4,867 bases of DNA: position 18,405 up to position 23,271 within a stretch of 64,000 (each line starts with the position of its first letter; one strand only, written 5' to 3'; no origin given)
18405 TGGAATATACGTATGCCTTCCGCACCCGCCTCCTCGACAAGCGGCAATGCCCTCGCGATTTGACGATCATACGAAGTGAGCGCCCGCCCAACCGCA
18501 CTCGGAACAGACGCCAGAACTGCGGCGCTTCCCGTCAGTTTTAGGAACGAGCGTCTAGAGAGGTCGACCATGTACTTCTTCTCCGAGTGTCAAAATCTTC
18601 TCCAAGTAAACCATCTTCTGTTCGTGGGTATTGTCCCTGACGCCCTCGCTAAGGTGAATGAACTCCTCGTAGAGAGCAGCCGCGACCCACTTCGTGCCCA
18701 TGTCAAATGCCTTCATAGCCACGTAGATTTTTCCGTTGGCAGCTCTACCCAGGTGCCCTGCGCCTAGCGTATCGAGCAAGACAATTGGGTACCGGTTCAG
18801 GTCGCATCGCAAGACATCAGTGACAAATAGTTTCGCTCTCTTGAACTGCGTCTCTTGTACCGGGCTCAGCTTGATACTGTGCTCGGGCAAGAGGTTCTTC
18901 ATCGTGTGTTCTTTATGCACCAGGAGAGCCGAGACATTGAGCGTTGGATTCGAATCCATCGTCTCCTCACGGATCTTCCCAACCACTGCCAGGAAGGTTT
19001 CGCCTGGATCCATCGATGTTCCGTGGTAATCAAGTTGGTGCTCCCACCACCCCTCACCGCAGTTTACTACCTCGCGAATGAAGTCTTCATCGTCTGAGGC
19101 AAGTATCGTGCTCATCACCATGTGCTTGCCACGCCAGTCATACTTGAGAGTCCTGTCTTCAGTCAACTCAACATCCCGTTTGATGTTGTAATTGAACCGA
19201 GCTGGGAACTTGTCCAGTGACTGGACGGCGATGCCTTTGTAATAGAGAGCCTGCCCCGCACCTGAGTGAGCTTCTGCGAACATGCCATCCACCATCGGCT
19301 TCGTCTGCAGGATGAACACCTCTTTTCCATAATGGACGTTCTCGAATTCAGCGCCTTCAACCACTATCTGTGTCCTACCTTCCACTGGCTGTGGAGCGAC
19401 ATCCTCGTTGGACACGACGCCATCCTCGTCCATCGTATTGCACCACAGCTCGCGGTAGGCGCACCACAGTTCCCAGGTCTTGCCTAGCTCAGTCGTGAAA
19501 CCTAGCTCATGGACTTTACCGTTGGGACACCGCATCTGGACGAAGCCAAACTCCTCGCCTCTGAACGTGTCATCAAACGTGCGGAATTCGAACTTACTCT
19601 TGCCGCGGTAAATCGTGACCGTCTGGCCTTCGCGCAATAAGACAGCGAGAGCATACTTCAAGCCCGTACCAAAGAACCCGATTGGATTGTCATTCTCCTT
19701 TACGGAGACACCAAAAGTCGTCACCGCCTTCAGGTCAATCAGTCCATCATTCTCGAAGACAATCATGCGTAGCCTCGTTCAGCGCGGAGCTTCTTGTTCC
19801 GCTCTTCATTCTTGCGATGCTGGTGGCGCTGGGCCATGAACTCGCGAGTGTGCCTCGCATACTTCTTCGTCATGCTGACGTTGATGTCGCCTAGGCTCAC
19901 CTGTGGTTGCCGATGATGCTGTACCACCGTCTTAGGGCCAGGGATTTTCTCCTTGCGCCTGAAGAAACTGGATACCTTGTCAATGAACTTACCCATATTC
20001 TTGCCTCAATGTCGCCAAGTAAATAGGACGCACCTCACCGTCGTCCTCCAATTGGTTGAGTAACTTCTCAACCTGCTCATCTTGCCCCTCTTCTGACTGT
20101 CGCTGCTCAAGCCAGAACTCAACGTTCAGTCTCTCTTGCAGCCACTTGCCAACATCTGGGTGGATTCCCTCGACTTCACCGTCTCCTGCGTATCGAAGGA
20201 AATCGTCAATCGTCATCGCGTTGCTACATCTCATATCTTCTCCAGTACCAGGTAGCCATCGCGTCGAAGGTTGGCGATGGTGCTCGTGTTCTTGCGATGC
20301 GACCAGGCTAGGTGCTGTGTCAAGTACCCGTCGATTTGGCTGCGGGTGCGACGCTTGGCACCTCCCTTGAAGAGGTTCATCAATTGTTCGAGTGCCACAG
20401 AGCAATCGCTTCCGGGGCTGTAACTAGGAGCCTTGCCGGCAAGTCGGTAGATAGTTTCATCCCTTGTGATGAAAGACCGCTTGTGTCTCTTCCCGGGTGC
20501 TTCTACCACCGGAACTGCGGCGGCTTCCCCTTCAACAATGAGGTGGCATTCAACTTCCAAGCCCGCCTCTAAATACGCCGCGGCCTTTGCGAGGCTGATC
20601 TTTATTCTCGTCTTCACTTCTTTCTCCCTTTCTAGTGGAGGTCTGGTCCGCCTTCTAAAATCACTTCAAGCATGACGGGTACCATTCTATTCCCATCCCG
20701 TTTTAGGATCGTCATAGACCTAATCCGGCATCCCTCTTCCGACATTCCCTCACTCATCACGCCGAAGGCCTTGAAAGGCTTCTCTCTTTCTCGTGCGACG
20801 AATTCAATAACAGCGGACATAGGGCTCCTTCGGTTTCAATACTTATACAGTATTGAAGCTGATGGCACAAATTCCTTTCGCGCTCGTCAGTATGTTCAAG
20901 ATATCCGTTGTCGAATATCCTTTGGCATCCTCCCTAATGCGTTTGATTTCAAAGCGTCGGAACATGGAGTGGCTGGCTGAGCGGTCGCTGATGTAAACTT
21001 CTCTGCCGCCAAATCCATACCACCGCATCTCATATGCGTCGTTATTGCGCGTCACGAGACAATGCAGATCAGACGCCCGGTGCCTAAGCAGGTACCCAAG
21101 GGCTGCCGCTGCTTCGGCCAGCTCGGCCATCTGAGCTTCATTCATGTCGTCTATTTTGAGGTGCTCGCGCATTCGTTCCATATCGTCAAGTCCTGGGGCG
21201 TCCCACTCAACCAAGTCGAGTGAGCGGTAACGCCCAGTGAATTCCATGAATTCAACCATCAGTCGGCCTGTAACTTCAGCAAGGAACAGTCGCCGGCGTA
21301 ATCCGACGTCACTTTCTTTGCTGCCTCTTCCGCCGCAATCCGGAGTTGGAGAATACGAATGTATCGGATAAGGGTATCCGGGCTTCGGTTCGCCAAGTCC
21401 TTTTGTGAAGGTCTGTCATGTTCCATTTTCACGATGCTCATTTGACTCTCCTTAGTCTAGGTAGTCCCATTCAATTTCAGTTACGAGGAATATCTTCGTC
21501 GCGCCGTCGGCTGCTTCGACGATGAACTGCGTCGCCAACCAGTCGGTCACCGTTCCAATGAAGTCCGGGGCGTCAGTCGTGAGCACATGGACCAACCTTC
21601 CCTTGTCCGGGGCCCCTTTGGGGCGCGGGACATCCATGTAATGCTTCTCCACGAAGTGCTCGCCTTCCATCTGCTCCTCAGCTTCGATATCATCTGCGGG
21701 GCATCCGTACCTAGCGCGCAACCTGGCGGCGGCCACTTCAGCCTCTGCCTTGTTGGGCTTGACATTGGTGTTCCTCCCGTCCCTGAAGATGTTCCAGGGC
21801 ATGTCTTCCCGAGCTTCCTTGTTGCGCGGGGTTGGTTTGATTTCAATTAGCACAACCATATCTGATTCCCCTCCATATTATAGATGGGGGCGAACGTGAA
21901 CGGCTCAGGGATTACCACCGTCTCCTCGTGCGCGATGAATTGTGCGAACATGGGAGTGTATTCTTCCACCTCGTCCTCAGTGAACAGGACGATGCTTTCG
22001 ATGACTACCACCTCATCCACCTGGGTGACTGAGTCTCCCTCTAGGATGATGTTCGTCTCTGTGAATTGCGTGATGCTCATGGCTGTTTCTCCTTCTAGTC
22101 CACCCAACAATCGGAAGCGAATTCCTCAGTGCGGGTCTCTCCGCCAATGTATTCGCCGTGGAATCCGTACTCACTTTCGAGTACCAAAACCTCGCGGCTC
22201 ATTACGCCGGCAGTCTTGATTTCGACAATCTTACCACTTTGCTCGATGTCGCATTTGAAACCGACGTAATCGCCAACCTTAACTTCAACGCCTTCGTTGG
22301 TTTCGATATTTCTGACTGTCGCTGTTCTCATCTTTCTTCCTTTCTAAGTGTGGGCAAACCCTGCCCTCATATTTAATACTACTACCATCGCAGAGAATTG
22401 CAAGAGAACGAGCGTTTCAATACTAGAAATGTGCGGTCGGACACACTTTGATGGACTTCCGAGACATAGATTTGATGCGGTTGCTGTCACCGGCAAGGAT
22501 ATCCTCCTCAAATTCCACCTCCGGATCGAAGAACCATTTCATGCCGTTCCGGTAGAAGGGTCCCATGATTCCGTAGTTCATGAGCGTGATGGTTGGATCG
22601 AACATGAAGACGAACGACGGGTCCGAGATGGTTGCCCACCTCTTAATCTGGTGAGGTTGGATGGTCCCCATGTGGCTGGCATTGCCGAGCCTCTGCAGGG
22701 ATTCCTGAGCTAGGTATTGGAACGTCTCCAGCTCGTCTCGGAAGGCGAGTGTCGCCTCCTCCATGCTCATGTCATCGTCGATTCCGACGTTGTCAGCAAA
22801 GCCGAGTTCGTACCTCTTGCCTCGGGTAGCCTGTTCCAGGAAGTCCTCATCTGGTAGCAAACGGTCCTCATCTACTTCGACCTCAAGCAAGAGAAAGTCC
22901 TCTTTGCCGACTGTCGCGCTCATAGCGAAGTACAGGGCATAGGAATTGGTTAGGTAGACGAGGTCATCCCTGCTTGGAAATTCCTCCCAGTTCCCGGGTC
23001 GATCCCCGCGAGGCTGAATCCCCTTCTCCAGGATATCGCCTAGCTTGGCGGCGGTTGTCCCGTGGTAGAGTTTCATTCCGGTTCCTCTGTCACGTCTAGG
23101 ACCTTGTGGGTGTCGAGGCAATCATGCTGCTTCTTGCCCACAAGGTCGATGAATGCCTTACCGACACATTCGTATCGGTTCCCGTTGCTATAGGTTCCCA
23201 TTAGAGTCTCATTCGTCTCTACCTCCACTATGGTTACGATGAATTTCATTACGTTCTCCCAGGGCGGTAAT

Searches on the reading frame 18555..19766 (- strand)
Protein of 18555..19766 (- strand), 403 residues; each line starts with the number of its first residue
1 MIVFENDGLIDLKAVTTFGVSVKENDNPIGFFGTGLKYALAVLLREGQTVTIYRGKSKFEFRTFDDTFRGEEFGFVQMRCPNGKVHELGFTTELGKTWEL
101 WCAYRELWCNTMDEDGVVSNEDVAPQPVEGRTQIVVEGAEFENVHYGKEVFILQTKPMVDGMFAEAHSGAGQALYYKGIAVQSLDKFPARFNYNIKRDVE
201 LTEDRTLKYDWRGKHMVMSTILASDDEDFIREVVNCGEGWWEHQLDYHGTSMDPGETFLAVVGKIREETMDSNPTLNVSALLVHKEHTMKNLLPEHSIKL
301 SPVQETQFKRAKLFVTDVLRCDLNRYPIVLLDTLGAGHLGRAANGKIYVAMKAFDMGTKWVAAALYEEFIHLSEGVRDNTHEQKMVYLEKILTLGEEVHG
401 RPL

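Call 29: search_protein_families(library=pfam, proteins=[window:18555-19766:-], max_evalue=0.001)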
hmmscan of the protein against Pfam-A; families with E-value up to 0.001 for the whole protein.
window:18555-19766:- (403 aa): 0 families

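Call 56: search_protein_families(library=phrogs, proteins=[window:18555-19766:-], max_evalue=0.001)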
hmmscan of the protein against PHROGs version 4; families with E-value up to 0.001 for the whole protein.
window:18555-19766:- (403 aa): 2 families
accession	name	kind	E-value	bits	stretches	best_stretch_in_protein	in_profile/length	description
phrog_8203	-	unknown function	3.8e-92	310.2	1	1-403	3-394/394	-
phrog_6077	-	unknown function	3.1e-11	44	1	6-57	50-102/366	-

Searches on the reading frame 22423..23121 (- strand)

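Call 56: search_protein_families(library=phrogs, proteins=[window:22423-23121:-], max_evalue=0.001)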
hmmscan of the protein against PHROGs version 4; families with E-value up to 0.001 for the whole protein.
window:22423-23121:- (232 aa): 1 family
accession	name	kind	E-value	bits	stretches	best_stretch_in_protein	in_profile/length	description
phrog_13493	-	unknown function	2.9e-05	25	1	16-129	12-107/208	-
